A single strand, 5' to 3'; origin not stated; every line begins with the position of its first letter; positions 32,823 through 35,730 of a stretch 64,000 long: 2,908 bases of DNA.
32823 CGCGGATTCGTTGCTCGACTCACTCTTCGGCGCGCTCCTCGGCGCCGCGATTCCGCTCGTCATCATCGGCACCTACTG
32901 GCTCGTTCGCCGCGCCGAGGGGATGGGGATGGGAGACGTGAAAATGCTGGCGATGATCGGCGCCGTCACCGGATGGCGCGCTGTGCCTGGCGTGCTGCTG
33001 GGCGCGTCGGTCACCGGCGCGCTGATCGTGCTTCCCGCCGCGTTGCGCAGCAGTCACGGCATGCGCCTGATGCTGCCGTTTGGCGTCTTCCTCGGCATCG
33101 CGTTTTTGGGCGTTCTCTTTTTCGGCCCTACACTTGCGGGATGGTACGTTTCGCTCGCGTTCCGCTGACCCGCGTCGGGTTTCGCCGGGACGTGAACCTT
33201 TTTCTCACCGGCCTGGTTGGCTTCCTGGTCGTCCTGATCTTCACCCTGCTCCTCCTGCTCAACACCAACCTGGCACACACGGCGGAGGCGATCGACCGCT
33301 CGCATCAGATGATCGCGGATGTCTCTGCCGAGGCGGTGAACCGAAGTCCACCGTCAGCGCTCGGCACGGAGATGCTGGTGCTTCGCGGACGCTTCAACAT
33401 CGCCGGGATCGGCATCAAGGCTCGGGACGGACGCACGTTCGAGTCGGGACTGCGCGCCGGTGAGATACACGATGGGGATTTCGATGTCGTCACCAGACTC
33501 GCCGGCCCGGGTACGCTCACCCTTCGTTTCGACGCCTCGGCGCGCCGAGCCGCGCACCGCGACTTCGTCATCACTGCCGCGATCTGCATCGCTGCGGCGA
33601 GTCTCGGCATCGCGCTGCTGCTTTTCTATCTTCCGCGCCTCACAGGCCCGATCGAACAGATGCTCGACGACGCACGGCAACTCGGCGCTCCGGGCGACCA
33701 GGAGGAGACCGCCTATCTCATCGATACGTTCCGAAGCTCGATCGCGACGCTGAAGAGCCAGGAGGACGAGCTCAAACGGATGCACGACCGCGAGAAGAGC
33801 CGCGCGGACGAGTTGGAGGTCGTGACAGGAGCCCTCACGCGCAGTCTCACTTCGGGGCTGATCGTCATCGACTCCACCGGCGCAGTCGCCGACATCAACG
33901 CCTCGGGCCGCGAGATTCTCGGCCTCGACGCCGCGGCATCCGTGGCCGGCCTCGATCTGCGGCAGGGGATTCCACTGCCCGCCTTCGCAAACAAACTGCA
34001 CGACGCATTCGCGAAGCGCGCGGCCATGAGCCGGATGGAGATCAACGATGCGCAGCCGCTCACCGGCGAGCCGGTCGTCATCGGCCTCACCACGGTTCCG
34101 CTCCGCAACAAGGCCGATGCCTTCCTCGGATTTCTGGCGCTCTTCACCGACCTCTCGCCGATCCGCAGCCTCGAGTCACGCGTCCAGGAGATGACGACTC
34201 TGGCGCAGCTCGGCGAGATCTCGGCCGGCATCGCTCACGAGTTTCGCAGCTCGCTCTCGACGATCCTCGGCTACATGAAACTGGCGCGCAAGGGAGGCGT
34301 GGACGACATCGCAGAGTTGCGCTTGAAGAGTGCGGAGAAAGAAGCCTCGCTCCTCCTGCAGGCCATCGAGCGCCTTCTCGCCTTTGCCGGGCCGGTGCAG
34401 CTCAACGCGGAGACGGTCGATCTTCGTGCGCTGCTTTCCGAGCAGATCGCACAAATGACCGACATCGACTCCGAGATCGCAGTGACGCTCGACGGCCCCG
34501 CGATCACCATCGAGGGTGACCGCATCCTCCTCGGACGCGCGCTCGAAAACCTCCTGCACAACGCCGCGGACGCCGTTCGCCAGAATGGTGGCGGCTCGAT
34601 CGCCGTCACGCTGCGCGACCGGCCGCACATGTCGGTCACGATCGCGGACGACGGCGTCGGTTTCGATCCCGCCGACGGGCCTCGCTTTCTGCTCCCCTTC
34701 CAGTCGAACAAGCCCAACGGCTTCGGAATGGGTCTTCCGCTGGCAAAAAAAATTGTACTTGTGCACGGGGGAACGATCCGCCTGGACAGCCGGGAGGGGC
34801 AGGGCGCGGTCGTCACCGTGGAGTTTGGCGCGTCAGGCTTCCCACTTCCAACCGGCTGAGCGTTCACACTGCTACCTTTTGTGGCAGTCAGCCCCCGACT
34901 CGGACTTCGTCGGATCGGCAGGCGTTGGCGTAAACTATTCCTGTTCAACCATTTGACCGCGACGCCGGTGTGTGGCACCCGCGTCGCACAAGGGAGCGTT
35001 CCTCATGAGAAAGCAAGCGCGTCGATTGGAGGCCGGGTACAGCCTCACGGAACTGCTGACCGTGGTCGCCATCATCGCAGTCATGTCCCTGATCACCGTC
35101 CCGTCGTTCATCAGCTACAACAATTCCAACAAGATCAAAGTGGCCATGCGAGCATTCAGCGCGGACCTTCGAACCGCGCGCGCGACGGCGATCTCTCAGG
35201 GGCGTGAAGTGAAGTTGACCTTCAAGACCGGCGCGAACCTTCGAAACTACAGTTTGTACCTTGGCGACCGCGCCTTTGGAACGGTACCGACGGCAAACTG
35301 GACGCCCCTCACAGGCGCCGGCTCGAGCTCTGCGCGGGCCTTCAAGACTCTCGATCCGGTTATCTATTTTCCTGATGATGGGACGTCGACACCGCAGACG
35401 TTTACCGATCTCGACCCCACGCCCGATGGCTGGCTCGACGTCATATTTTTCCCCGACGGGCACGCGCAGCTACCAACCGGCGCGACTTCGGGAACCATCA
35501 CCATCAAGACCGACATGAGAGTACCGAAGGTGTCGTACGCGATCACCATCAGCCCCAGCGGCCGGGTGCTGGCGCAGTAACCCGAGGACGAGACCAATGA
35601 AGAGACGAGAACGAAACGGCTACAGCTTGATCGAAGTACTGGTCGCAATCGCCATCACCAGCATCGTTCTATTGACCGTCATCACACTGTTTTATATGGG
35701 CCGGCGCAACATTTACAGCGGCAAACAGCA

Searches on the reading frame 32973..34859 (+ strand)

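Call 17: search_protein_families(library=pfam, proteins=[window:32973-34859:+], max_evalue=0.001)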
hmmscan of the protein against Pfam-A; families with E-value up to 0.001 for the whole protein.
window:32973-34859:+ (628 aa): 5 families
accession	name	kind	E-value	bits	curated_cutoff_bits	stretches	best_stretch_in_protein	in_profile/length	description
PF02518.31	HATPase_c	-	2.3e-19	70.3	26.4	1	515-618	1-107/111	Histidine kinase-, DNA gyrase B-, and HSP90-like ATPase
PF00512.31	HisKA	-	2.1e-07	31.3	26.9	1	413-472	2-61/66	His Kinase A (phospho-acceptor) domain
PF00989.32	PAS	-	2.8e-06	27.7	22.6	1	290-393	8-112/113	PAS fold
PF08448.16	PAS_4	-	9.3e-05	23.1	23.1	1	291-395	3-106/110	PAS fold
PF13426.13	PAS_9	-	0.00047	20.8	27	0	295-395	3-102/103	PAS domain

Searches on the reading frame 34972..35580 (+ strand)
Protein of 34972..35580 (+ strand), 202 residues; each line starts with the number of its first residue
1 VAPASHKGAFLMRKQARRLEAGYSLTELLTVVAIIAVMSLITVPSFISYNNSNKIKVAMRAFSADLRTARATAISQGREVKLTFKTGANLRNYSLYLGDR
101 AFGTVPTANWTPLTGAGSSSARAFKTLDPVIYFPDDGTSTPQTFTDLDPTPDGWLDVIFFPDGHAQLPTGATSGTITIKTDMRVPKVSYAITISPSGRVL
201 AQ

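Call 17: search_protein_families(library=pfam, proteins=[window:34972-35580:+], max_evalue=0.001)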
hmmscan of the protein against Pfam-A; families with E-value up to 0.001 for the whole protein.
window:34972-35580:+ (202 aa): 1 family
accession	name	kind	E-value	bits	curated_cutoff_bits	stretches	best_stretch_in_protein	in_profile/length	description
PF12019.13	GspH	-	9.1e-12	45.9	21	1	58-197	1-108/108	Type II transport protein GspH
